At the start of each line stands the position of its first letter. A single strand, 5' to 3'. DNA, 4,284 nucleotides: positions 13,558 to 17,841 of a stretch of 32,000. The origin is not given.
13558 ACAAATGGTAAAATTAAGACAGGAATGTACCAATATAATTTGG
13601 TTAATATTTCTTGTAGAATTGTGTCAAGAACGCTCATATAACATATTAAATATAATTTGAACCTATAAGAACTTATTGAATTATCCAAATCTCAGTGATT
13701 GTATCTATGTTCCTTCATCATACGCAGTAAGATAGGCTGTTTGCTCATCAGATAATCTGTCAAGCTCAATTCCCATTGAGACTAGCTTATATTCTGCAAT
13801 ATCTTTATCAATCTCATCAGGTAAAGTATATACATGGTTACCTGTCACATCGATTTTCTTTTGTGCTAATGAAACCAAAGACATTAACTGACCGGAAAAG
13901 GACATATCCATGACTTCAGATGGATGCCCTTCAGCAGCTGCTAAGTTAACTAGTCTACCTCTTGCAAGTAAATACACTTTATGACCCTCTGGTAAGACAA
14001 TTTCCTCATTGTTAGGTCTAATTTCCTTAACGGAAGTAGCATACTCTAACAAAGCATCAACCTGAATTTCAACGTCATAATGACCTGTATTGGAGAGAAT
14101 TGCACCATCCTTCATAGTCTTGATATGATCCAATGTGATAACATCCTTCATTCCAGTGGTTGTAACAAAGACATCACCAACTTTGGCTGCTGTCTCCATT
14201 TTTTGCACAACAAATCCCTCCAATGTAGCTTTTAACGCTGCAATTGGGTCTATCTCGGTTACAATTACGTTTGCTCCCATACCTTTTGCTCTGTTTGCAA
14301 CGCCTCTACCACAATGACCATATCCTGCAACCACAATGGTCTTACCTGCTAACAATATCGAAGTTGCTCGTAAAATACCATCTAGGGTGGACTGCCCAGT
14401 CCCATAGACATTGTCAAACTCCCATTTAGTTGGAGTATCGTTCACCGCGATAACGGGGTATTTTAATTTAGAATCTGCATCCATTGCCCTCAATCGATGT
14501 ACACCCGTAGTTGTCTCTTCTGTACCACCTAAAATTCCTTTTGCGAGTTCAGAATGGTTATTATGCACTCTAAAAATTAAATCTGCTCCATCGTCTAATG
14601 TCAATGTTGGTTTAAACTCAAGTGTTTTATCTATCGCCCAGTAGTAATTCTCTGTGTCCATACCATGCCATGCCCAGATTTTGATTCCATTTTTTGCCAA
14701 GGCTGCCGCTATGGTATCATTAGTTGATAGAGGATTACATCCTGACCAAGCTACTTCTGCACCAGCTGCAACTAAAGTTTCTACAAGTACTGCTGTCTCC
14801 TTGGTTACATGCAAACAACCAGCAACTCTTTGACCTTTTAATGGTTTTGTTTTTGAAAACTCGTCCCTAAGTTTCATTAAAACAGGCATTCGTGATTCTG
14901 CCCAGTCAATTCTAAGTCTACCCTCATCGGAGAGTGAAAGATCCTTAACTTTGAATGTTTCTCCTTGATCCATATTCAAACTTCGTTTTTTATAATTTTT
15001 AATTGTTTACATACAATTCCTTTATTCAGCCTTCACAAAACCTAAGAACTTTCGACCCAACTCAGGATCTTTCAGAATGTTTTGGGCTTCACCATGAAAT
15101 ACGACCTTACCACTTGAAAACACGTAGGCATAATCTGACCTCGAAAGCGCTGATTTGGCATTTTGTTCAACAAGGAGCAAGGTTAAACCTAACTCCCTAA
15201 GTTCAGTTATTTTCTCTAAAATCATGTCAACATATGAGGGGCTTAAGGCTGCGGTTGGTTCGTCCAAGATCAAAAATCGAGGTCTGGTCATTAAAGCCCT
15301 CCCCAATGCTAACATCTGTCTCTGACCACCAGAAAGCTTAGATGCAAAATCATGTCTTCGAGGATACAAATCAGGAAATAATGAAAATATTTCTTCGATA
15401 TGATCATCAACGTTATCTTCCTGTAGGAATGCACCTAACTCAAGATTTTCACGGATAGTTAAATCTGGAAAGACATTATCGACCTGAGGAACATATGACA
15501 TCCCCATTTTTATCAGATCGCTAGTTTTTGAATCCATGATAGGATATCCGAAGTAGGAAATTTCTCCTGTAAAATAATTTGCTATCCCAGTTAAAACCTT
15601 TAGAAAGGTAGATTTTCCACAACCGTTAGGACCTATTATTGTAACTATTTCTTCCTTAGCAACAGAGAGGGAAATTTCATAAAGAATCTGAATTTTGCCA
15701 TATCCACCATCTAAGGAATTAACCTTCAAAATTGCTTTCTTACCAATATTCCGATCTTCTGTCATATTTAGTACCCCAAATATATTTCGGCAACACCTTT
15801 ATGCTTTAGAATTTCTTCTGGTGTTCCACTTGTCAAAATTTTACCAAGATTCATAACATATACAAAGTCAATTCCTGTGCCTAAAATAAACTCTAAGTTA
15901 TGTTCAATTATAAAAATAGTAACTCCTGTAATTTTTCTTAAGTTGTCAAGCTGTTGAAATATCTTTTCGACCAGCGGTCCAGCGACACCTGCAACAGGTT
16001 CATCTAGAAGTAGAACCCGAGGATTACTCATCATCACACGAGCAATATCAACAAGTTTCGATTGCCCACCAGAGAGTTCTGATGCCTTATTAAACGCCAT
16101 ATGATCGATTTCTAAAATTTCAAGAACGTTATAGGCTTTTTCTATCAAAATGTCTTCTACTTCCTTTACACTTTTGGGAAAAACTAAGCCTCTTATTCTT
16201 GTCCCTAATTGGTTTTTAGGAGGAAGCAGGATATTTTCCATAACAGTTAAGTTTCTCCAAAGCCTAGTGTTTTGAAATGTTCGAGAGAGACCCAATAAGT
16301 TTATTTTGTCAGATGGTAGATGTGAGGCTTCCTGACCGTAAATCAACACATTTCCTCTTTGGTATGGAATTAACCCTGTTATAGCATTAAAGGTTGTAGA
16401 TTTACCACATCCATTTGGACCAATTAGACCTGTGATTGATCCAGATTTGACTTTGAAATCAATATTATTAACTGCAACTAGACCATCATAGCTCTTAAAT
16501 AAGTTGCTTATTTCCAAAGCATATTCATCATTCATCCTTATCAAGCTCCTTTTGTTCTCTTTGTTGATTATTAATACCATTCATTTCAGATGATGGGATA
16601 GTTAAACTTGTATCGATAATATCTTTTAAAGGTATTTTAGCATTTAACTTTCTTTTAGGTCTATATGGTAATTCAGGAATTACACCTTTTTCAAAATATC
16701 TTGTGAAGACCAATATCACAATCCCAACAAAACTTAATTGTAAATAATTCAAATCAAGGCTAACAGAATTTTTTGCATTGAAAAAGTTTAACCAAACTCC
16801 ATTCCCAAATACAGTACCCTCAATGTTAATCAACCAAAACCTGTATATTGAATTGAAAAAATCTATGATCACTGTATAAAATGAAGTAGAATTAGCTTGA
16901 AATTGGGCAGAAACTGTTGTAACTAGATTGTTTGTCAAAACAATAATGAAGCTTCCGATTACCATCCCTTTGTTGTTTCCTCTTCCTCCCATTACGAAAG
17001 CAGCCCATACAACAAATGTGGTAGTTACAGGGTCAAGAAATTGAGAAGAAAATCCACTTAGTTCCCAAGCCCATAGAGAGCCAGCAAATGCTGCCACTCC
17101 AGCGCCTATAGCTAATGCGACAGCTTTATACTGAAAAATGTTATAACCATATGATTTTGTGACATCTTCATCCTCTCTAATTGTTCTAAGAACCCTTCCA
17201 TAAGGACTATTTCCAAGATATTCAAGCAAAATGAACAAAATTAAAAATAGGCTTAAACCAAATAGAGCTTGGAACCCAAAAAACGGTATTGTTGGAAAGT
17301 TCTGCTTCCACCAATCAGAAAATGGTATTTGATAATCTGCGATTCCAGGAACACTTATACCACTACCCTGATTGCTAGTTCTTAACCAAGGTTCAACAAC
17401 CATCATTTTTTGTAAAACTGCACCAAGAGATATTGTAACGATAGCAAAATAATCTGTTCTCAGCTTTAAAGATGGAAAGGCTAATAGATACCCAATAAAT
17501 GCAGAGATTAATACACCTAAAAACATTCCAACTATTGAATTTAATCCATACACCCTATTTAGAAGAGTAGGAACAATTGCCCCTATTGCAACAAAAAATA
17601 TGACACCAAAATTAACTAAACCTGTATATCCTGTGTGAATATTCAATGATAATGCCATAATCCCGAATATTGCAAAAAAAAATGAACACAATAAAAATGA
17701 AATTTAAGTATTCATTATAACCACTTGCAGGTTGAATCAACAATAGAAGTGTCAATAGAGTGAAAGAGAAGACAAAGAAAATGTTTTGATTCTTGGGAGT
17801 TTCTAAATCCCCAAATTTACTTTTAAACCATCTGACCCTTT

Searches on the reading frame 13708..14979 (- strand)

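Call 41: search_protein_families(library=pfam, proteins=[window:13708-14979:-], max_evalue=0.001)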
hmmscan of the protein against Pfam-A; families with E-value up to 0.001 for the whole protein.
window:13708-14979:- (424 aa): 4 families
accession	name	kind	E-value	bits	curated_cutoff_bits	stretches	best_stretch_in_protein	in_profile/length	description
PF05221.23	AdoHcyase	-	1.8e-75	254.3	25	2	9-140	2-138/299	S-adenosyl-L-homocysteine hydrolase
PF00670.27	AdoHcyase_NAD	-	2.9e-58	197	27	1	190-350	1-161/162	S-adenosyl-L-homocysteine hydrolase, NAD binding domain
PF02826.25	2-Hacid_dh_C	-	4e-11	43.1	25.1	1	208-301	32-129/178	D-isomer specific 2-hydroxyacid dehydrogenase, NAD binding domain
PF07991.19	KARI_N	-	1.1e-06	28.8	20.6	1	210-304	2-100/165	Acetohydroxy acid isomeroreductase, NADPH-binding domain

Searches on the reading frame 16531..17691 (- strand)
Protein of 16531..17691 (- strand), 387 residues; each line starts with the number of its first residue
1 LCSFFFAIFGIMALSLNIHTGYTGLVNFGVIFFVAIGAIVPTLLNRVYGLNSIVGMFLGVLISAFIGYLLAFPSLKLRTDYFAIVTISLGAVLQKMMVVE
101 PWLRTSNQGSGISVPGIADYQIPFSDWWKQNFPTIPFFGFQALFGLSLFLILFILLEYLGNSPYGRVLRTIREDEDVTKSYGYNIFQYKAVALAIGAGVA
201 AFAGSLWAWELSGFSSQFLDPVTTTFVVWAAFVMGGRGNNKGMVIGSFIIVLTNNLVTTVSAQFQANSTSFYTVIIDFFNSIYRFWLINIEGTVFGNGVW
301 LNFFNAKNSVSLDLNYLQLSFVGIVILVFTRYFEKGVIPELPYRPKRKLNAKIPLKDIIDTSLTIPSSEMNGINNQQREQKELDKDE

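Call 41: search_protein_families(library=pfam, proteins=[window:16531-17691:-], max_evalue=0.001)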
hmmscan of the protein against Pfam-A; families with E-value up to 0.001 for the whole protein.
window:16531-17691:- (387 aa): 1 family
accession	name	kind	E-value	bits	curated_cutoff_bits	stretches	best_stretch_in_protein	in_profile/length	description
PF02653.21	BPD_transp_2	-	8.6e-38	130.5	26.8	1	5-275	8-264/269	Branched-chain amino acid transport system / permease component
